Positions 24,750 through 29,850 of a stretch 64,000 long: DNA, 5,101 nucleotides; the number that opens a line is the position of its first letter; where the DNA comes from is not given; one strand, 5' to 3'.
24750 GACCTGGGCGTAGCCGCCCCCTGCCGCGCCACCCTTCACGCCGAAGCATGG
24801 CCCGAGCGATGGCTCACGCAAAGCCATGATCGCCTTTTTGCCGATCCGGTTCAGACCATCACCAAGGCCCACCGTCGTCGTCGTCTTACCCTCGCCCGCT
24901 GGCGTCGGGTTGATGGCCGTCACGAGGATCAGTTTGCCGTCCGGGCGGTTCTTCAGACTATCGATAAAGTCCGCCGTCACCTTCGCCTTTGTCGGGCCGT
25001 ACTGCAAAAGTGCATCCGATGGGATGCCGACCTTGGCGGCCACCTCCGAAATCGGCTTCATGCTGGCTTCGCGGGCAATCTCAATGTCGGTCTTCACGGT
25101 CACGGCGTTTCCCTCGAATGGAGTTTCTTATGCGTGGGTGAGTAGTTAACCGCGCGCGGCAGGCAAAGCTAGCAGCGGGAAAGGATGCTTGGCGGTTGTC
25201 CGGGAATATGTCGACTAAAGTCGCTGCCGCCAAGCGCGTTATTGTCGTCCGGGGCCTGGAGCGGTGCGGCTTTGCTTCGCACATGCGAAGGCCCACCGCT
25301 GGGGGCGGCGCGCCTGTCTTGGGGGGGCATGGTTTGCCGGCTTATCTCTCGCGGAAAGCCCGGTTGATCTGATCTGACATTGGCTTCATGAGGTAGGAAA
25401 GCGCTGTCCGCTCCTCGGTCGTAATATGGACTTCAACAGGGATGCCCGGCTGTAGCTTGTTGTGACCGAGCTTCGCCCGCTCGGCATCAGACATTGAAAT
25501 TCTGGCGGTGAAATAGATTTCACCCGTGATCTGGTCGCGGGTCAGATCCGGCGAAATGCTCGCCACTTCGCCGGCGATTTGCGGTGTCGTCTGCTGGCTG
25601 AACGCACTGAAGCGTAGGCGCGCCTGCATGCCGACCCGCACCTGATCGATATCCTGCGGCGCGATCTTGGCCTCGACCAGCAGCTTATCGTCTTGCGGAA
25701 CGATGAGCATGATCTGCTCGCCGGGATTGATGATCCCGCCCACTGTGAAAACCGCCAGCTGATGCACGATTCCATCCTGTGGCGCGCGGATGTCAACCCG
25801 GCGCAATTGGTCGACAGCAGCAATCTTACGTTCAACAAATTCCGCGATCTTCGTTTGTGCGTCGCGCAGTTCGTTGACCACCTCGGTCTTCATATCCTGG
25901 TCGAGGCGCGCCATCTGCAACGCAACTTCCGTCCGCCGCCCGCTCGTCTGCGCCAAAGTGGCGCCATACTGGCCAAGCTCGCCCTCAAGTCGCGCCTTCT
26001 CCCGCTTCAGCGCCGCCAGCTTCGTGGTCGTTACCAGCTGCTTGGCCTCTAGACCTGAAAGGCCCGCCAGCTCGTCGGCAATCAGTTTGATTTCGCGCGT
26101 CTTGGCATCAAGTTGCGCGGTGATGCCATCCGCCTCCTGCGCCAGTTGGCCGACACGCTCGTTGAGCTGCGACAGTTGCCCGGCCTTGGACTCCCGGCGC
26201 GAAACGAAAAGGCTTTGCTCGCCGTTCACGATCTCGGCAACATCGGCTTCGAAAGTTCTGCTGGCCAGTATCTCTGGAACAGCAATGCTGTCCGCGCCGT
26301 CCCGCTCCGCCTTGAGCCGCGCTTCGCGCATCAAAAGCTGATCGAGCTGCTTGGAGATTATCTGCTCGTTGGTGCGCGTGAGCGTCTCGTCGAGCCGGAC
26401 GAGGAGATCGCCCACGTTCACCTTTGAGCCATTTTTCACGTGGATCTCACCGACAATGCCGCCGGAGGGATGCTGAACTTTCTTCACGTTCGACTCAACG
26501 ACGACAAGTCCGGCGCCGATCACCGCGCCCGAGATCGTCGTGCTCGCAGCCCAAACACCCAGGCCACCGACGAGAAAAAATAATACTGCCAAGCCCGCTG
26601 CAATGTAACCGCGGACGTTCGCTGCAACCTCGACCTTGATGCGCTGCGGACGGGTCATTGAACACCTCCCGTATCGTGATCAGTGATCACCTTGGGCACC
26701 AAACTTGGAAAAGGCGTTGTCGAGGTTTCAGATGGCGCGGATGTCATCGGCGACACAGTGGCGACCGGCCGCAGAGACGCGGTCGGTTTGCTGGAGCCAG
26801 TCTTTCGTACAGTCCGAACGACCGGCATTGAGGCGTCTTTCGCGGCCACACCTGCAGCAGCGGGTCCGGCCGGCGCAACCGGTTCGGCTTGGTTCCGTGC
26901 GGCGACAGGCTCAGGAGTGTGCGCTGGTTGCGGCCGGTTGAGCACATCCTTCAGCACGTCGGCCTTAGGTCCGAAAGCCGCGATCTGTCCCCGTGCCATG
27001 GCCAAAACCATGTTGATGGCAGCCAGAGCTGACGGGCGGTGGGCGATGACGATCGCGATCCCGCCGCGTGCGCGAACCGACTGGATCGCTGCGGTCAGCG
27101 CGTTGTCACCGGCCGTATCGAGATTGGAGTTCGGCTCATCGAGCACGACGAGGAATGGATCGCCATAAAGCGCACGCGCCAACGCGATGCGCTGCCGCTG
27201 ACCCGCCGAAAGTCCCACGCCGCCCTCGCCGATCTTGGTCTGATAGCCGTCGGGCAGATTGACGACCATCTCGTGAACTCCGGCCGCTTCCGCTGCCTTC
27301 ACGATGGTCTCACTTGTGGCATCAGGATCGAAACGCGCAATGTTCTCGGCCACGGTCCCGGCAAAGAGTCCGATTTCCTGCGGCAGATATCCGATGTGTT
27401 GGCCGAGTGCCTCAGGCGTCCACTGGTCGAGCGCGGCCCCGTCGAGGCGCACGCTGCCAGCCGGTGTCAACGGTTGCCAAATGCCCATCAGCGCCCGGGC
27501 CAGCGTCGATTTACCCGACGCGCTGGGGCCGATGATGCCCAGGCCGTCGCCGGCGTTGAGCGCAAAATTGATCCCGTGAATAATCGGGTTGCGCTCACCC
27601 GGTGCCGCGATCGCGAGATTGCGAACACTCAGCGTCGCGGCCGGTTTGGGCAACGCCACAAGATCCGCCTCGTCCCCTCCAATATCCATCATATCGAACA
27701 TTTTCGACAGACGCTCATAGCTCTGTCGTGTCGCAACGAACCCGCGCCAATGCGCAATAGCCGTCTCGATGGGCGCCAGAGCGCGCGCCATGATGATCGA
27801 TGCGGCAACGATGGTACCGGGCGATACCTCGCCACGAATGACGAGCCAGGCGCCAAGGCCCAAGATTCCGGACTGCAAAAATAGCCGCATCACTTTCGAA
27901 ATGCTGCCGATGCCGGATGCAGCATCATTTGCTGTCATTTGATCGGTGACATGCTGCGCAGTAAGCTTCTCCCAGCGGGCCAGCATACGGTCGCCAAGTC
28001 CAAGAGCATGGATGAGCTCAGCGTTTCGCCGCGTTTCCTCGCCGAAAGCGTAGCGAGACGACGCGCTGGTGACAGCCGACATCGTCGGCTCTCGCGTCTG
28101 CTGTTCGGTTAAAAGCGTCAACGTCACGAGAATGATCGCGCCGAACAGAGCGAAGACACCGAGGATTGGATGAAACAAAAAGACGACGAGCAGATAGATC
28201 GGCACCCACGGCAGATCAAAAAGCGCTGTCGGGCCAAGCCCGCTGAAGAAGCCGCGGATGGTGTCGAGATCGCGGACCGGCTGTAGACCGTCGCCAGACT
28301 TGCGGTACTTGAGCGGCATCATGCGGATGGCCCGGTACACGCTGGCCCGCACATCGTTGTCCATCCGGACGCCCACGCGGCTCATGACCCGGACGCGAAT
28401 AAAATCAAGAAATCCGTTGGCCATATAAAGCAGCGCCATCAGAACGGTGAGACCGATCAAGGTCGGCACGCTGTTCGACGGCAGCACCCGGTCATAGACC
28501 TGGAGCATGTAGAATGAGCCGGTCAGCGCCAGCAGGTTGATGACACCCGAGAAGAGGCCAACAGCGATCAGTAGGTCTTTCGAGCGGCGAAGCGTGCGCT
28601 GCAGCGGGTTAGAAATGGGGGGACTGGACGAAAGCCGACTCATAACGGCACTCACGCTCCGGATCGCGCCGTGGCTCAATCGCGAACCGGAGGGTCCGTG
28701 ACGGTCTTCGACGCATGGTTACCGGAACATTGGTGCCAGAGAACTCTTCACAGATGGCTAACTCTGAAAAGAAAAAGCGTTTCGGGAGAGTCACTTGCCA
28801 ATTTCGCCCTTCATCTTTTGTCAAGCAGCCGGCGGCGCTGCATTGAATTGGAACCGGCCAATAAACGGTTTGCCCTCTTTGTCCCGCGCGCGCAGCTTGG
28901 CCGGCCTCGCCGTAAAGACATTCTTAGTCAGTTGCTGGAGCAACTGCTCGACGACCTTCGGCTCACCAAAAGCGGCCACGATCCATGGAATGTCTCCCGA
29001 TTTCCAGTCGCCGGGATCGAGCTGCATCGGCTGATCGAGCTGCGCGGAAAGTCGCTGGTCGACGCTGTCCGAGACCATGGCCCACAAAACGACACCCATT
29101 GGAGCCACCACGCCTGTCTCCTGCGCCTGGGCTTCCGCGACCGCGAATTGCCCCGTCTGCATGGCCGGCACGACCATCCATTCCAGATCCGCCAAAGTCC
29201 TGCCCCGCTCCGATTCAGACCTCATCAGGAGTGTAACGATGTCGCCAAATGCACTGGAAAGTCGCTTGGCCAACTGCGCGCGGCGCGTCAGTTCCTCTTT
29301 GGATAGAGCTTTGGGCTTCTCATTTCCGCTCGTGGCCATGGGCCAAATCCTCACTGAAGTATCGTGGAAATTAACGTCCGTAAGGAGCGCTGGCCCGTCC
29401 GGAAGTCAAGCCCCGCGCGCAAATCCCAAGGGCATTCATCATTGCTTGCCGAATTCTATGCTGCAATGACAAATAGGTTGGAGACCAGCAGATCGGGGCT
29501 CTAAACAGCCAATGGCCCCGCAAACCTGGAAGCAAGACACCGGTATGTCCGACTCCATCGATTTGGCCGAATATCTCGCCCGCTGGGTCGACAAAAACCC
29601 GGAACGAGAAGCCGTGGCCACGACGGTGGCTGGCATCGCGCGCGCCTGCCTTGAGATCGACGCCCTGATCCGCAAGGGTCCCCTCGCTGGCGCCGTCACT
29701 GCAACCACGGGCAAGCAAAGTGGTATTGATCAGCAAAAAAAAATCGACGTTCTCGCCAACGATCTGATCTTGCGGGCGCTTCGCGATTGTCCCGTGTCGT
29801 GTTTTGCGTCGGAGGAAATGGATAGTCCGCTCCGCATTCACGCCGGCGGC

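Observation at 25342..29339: Type I secretion pair with a divergent HlyC-like acyltransferase but no RTX substrate gene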

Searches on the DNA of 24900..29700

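Call 55: search_rna_families(source=window, start=24900, end=29700, threshold=evalue, max_evalue=1)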
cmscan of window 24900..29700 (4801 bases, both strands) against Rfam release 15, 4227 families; matches with E-value up to 1: 0.
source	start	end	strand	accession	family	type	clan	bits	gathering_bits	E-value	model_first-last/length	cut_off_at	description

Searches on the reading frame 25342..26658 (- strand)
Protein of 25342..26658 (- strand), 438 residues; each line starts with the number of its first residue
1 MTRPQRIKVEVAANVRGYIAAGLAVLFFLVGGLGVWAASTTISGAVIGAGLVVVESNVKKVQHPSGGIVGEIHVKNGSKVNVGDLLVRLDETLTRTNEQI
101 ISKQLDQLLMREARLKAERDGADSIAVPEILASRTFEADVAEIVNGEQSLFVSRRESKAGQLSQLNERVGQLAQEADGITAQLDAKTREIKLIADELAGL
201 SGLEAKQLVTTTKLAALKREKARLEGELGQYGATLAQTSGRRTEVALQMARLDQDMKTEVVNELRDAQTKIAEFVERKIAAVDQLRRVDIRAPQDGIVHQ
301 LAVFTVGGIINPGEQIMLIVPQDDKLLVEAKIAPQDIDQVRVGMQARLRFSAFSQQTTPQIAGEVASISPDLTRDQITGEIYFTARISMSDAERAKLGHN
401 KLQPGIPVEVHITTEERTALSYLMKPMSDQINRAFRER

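Call 3: search_protein_families(library=pfam, proteins=[window:25342-26658:-], max_evalue=0.1)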
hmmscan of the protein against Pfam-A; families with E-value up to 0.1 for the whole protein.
window:25342-26658:- (438 aa): 4 families
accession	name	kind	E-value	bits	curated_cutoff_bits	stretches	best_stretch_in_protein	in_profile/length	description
PF13437.12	HlyD_3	-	7.7e-21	75.3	22.2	1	290-391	2-97/106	HlyD family secretion protein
PF16576.10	HlyD_D23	-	6.1e-12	45.7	30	1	284-378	105-194/214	Barrel-sandwich domain of CusB or HlyD membrane-fusion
PF13533.13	Biotin_lipoyl_2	-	7.4e-06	26.1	29.8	1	60-90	2-32/32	Biotin-lipoyl like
PF00364.28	Biotin_lipoyl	-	2.1e-05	24.7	22.1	1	60-89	44-73/73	Biotin-requiring enzyme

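Call 4: search_protein_families(library=ncbifam, proteins=[window:25342-26658:-], max_evalue=0.1)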
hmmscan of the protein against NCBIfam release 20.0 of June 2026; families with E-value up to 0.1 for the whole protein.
window:25342-26658:- (438 aa): 18 families
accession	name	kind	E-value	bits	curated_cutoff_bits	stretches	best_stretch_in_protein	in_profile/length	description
TIGR01843.1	type_I_hlyD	subfamily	3.5e-117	392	208.65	1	22-438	7-422/422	HlyD family type I secretion periplasmic adaptor subunit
TIGR00998.1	8a0101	subfamily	1.2e-17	63.9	390.8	1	23-371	8-284/334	EmrA/EmrK family multidrug efflux transporter periplasmic adaptor subunit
TIGR03794.1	NHLM_micro_HlyD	equivalog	3e-15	56.1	156.2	1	22-370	22-338/421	NHLP bacteriocin system secretion protein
TIGR01000.1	bacteriocin_acc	subfamily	1.9e-14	53.4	258.85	2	204-393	229-424/457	bacteriocin secretion accessory protein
TIGR01730.1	RND_mfp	subfamily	1.3e-12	47.4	94.9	2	264-417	111-249/322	efflux RND transporter periplasmic adaptor subunit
NF007785.0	PRK10476.1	equivalog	2.4e-11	43.1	376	2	235-371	156-287/347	multidrug transporter subunit MdtN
TIGR02971.1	heterocyst_DevB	subfamily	3.2e-10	39.9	129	1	55-378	10-288/327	ABC exporter membrane fusion protein, DevB family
TIGR00999.1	8a0102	subfamily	1.8e-07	30.6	319.3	1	217-417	34-206/271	CzcB/NccB family metal efflux transporter periplasmic adaptor subunit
NF007850.1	PRK10559.1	equivalog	4.1e-07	29.4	400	1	237-382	99-236/303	p-hydroxybenzoic acid efflux pump subunit AaeA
NF011715.0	PRK15136.1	equivalog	3.9e-06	25.7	563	1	260-348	188-274/390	multidrug efflux MFS transporter periplasmic adaptor subunit EmrA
NF008814.0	PRK11854.1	equivalog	0.00047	18.7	722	1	61-143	150-226/637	pyruvate dehydrogenase complex dihydrolipoyllysine-residue acetyltransferase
NF004173.0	PRK05641.1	equivalog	0.0082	16.7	199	1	47-89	108-152/153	putative acetyl-CoA carboxylase biotin carboxyl carrier protein subunit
NF003034.1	PRK03918.1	equivalog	0.0083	14.1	700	1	161-288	187-312/878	DNA double-strand break repair ATPase Rad50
NF005457.0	PRK07051.1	equivalog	0.019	15.2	87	1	43-90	34-79/80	acetyl-CoA carboxylase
TIGR04089.1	exp_by_SipW_III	subfamily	0.048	13.7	60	0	15-51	5-43/179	alternate-type signal peptide domain-containing protein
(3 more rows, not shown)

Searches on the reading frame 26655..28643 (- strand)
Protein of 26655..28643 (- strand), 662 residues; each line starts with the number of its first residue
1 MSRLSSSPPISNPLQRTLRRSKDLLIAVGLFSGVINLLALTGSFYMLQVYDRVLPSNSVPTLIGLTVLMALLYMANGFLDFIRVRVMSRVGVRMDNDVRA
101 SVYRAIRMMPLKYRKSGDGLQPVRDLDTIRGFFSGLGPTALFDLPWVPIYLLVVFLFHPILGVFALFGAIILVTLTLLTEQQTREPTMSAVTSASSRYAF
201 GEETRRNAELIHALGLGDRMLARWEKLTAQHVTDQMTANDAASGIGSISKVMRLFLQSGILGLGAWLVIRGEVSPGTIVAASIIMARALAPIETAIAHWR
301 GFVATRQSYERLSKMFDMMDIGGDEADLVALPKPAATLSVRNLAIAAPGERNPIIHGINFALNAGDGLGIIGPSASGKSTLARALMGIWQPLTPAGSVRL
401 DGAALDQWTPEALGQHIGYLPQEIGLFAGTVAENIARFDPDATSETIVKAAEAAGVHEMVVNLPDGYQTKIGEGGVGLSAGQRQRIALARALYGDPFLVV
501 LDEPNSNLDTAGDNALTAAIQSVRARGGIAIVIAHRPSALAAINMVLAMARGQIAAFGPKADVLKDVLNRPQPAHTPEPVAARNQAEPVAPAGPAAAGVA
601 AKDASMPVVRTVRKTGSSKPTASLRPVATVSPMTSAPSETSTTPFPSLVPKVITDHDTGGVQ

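Call 3: search_protein_families(library=pfam, proteins=[window:26655-28643:-], max_evalue=0.1)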
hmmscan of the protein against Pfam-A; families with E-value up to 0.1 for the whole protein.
window:26655-28643:- (662 aa): 7 families
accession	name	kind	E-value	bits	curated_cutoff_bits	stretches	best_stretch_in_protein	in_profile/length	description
PF00005.33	ABC_tran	-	3.8e-26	92.7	25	1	356-505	2-136/137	ABC transporter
PF00664.28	ABC_membrane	-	1.7e-23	84.1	28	1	26-285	2-267/274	ABC transporter transmembrane region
PF13304.12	AAA_21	-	0.0077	16.8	27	0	369-395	3-35/304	AAA domain, putative AbiEii toxin, Type IV TA system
PF13555.12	AAA_29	-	0.013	15.6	27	1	367-399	24-53/61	P-loop containing region of AAA domain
PF02463.25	SMC_N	-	0.047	13.6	40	0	478-550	137-212/220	RecF/RecN/SMC N terminal domain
PF13191.12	AAA_16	-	0.075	14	32.6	0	370-523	29-159/167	AAA ATPase domain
PF13671.12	AAA_33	-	0.079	13.7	27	0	370-386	4-20/143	AAA domain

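Call 4: search_protein_families(library=ncbifam, proteins=[window:26655-28643:-], max_evalue=0.1)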
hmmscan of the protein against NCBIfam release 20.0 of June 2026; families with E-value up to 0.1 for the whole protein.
window:26655-28643:- (662 aa): 186 families (the best 25 are shown)
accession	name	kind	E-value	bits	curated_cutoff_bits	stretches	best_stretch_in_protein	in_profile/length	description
TIGR01842.1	type_I_sec_PrtD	subfamily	1.1e-213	710.7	510.15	1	19-566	2-543/544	type I secretion system permease/ATPase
TIGR03375.1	type_I_sec_LssB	subfamily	3.1e-113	379.4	693.1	1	14-566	140-691/696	type I secretion system permease/ATPase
TIGR01846.1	type_I_sec_HlyB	subfamily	1.4e-90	304.5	725.55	1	18-565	134-680/694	type I secretion system permease/ATPase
TIGR03796.1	NHLM_micro_ABC1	equivalog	6.2e-73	246.2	853.3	1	11-563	142-698/710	NHLP family bacteriocin export ABC transporter peptidase/permease/ATPase subunit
TIGR02857.1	CydD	equivalog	6.5e-61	206.9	435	2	307-549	292-529/529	thiol reductant ABC exporter subunit CydD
TIGR01193.1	bacteriocin_ABC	subfamily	3.6e-55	187.7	523.85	1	18-565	151-697/708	peptide cleavage/export ABC transporter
TIGR02204.1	MsbA_rel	hypoth_equivalog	8.8e-55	186.4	780.4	1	46-565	41-563/576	ABC transporter, permease/ATP-binding protein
TIGR03797.1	NHLM_micro_ABC2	equivalog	5.6e-54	183.8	709.4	1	12-560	125-668/686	NHLP bacteriocin export ABC transporter permease/ATPase subunit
TIGR02868.1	CydC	equivalog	1e-53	182.8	329.05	1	93-537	83-530/530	thiol reductant ABC exporter subunit CydC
TIGR02203.1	MsbA_lipidA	equivalog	7.5e-52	176.6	602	1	66-565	58-557/572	lipid A export permease/ATP-binding protein MsbA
NF052233.1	CphA_assoc_ABC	equivalog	1e-51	176.2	880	1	74-565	241-731/766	cyanophycin metabolism-associated ABC transporter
TIGR00958.1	3a01208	subfamily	2.1e-48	165.2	874.6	1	247-561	389-698/711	antigen peptide transporter 2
NF010178.0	PRK13657.1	equivalog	2e-47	161.9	733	1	259-558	256-551/588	glucan ABC transporter ATP-binding protein/ permease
NF008381.0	PRK11176.1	equivalog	6.8e-45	153.5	867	1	223-565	229-567/582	lipid A ABC transporter ATP-binding protein/permease MsbA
NF008055.0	PRK10789.1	equivalog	1.2e-44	152.7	845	1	93-563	87-557/590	SmdA family multidrug ABC transporter permease/ATP-binding protein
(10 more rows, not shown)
